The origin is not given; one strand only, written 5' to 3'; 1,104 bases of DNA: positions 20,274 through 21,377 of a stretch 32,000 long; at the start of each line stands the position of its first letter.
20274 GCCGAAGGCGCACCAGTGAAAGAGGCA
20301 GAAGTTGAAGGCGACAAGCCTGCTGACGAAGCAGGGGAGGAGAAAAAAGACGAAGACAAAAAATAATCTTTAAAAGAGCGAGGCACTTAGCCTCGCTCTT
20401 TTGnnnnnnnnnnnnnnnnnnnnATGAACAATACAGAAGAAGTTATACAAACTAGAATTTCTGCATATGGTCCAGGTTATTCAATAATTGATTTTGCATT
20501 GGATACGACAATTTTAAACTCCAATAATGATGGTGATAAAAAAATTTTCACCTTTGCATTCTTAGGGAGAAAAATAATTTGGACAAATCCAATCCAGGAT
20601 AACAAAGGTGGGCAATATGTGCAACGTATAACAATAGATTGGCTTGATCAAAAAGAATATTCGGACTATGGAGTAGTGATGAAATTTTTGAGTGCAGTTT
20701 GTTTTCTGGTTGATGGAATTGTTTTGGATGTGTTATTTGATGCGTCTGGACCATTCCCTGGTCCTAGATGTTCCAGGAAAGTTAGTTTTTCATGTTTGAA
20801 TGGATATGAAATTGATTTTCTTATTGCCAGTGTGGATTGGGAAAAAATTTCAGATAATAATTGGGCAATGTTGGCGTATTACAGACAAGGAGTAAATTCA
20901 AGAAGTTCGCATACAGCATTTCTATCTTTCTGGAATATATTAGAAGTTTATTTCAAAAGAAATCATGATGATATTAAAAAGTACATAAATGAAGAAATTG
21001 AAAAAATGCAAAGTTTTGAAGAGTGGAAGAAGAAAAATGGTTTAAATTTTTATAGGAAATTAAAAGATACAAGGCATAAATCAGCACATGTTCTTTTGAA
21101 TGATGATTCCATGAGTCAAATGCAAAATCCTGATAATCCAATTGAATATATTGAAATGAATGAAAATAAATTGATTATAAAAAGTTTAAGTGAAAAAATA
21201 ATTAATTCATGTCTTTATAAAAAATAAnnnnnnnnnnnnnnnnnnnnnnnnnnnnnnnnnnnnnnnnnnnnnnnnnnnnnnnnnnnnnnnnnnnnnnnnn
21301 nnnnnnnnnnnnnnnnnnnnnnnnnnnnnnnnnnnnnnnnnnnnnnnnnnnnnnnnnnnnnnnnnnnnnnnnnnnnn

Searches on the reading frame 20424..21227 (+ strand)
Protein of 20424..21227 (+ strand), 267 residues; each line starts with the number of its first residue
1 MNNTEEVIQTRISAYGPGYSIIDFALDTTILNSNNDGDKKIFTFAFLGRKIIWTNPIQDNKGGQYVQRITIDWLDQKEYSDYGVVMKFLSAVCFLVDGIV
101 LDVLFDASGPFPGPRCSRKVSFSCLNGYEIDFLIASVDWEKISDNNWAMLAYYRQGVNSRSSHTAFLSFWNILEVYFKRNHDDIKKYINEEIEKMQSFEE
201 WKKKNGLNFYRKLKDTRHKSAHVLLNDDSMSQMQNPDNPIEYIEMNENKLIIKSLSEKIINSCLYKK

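Call 3: search_protein_families(library=pfam, proteins=[window:20424-21227:+], max_evalue=1)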
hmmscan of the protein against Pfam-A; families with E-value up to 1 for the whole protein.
window:20424-21227:+ (267 aa): 1 family
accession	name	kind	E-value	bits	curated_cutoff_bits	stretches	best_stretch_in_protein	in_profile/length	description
PF17419.7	MauJ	-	1.3e-09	39.4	28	1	150-234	2-89/116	Methylamine utilization protein MauJ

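Call 4: search_protein_families(library=padloc, proteins=[window:20424-21227:+], max_evalue=1)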
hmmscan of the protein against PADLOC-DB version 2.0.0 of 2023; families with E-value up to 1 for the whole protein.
window:20424-21227:+ (267 aa): 0 families

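Call 6: search_protein_families(library=ncbifam, proteins=[window:20424-21227:+], max_evalue=1)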
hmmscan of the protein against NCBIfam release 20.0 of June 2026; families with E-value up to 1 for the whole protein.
window:20424-21227:+ (267 aa): 0 families

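Call 7: search_protein_families(library=phrogs, proteins=[window:20424-21227:+], max_evalue=1)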
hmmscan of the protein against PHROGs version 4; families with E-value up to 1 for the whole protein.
window:20424-21227:+ (267 aa): 1 family
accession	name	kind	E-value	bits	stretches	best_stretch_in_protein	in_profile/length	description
phrog_30406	-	unknown function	0.033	15.5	1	38-66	6-34/70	-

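Call 22: find_homologous_proteins(query=window:20424-21227:+, max_evalue=0.001)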
Query window:20424-21227:+ (267 aa): 6 proteins with E <= 0.001 among 204 candidates.
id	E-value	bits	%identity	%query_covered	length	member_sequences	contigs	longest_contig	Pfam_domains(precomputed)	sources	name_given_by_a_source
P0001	4.6e-179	611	100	100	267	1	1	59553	PF17419.8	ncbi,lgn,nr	ncbi:MAG: hypothetical protein HGA36_03460 [Candidatus Moranbacteria bacterium]|nr:hypothetical prot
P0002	8.7e-135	466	78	97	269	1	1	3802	PF17419.8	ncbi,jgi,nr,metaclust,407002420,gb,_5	ncbi:MAG: hypothetical protein ACD_9C00104G0004 [uncultured bacterium]|nr:MAG: hypothetical protein 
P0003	9.6e-132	456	76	99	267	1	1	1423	PF17419.8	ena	-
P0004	3.0e-120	419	67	100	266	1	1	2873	PF17419.8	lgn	-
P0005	1.6e-69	252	44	95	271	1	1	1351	PF17419.8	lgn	-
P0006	4.8e-52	195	40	94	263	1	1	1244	PF17419.8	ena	-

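Call 23: find_encoding_contigs(protein=P0002, flank=10000)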
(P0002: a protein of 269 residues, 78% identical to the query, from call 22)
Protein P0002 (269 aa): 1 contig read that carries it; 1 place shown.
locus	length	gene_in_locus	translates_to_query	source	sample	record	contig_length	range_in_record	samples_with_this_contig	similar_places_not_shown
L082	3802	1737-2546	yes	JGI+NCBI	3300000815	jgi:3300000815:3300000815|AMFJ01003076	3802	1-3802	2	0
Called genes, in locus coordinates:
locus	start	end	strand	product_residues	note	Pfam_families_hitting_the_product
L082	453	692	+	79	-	-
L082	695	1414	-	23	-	-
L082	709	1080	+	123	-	-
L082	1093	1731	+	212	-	PF01810:LysE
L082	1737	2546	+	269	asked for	PF17419:MauJ (weak)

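Call 24: find_encoding_contigs(protein=P0004, flank=10000)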
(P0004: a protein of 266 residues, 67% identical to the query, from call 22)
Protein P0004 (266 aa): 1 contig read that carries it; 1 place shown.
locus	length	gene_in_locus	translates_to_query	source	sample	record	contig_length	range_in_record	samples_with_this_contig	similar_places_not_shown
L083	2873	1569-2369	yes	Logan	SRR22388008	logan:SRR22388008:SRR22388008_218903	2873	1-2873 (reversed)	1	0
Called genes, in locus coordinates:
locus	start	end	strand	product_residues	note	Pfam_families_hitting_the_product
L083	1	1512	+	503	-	?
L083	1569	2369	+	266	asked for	PF17419:MauJ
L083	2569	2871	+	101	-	?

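Call 46: find_related_loci(query=window:20424-21227:+, collection=viral_contigs, flank=5000)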
Query window:20424-21227:+ (267 aa) in viral_contigs; peptide patterns used: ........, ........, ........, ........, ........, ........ (x = any residue, [..] = any of these).
5 stretches matched a pattern, but none encodes a relative of the query by tblastn (E <= 1e-3).

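Call 49: search_solved_structures(query=A1, max_evalue=10)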
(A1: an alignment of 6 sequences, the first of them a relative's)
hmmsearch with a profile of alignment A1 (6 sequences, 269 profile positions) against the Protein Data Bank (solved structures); distinct sequences matched with E-value up to 10: 0.

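Call 55: predict_structure(alignment_id=A1)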
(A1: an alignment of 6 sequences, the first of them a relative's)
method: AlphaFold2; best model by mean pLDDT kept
length: 267 residues; sequences in the alignment: 6
mean_pLDDT: 50.7   pTM: 0.40
mean pLDDT of the five models: 50.7, 49.1, 43.1, 35.9, 33.8
residues with pLDDT >= 90: 0; 70-90: 18; 50-70: 130; < 50: 119
segments of 3 or more residues with pLDDT < 50: 31-37, 60-66, 76-82, 97-128, 148-168, 170-173, 215-246, 264-267
pLDDT, mean of each block of 10 residues (from residue 1): 68 70 52 51 70 59 48 50 56 49 27 28 42 61 53 40 41 52 60 60 61 48 39 36 46 54 47
secondary structure, 60 per line:
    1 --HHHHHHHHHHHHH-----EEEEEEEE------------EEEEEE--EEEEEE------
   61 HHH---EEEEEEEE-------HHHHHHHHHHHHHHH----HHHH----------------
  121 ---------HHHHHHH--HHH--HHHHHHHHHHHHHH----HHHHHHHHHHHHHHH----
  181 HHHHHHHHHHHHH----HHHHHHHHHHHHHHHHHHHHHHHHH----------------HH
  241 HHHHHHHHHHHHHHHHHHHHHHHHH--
elements in order: H3-15 E21-28 E41-46 E49-54 E67-74 H82-96 H101-104 H130-136 H144-157 H162-176 H181-193 H198-222 H239-265

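Call 57: search_protein_families(library=pfam, alignment_id=A1, max_evalue=10)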
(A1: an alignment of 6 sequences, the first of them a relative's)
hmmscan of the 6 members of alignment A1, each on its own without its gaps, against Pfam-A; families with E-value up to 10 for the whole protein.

A. member 1, P0001 (267 aa): 1 family
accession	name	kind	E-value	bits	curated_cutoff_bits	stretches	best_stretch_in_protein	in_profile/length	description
PF17419.7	MauJ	-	1.3e-09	39.4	28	1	150-234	2-89/116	Methylamine utilization protein MauJ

B. families by the number of members that match (of 6 scanned): 2 families
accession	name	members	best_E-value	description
PF17419.7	MauJ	6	5.4e-13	Methylamine utilization protein MauJ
PF23063.1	CUB_M02D8_5_4th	1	0.16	M02D8_5-like, fourth CUB domain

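Call 77: search_protein_families(library=pfam, proteins=[L082:2786-3742:+], max_evalue=0.01)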
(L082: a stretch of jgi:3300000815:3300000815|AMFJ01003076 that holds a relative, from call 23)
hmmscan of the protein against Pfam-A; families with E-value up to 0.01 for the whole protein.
L082:2786-3742:+ (318 aa): 5 families
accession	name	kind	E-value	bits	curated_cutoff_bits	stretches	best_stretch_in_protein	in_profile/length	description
PF08241.18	Methyltransf_11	-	1.7e-11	45.1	21.2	1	159-239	23-95/95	Methyltransferase domain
PF13847.12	Methyltransf_31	-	3.8e-08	33.6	27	1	147-243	21-113/145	Methyltransferase domain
PF13649.12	Methyltransf_25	-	1.7e-07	32.3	27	1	146-235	14-97/97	Methyltransferase domain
PF01209.24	Ubie_methyltran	-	9.5e-06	25.6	20.1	1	146-241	64-153/233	ubiE/COQ5 methyltransferase family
PF08242.18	Methyltransf_12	-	0.00028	22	30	1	156-237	22-98/98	Methyltransferase domain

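Call 95: search_dna_similar(query=window:20424-21227:+, collection=plasmids, mode=protein, max_evalue=0.001, max_rows=10)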
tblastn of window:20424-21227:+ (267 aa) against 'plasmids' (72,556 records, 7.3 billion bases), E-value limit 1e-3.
No match.

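Call 96: search_dna_similar(query=window:20424-21227:+, collection=phages, mode=protein, max_evalue=0.001, max_rows=10)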
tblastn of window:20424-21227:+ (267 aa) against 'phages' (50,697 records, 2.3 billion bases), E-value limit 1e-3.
No match.

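Call 99: find_encoding_contigs(protein=P0005, flank=3000)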
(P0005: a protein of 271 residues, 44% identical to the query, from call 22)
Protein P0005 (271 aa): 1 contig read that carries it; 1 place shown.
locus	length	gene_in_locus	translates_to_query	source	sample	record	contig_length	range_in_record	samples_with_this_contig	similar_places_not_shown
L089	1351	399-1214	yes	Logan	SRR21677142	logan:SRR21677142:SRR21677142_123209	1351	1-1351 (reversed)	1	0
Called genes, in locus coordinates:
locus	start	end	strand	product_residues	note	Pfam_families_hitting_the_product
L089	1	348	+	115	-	?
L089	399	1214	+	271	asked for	PF17419:MauJ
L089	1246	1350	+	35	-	?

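Call 100: find_encoding_contigs(protein=P0006, flank=3000)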
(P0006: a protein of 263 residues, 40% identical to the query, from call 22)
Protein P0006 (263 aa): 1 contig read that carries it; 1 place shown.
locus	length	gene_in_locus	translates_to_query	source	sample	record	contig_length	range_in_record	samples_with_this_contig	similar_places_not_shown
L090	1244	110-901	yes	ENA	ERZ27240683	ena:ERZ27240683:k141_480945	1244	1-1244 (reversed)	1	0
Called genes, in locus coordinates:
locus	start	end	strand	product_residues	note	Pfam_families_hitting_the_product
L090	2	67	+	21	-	?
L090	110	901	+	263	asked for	PF17419:MauJ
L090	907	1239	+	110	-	PF11950:DUF3467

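Call 101: find_encoding_contigs(protein=P0003, flank=3000)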
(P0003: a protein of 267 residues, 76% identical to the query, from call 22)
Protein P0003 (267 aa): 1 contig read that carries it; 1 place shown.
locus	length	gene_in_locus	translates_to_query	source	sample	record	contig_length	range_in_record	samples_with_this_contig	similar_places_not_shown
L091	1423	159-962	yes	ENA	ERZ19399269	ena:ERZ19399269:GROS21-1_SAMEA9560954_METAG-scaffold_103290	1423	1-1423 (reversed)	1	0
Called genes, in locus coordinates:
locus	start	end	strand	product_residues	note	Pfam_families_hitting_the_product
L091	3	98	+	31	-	?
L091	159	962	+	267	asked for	PF17419:MauJ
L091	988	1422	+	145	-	?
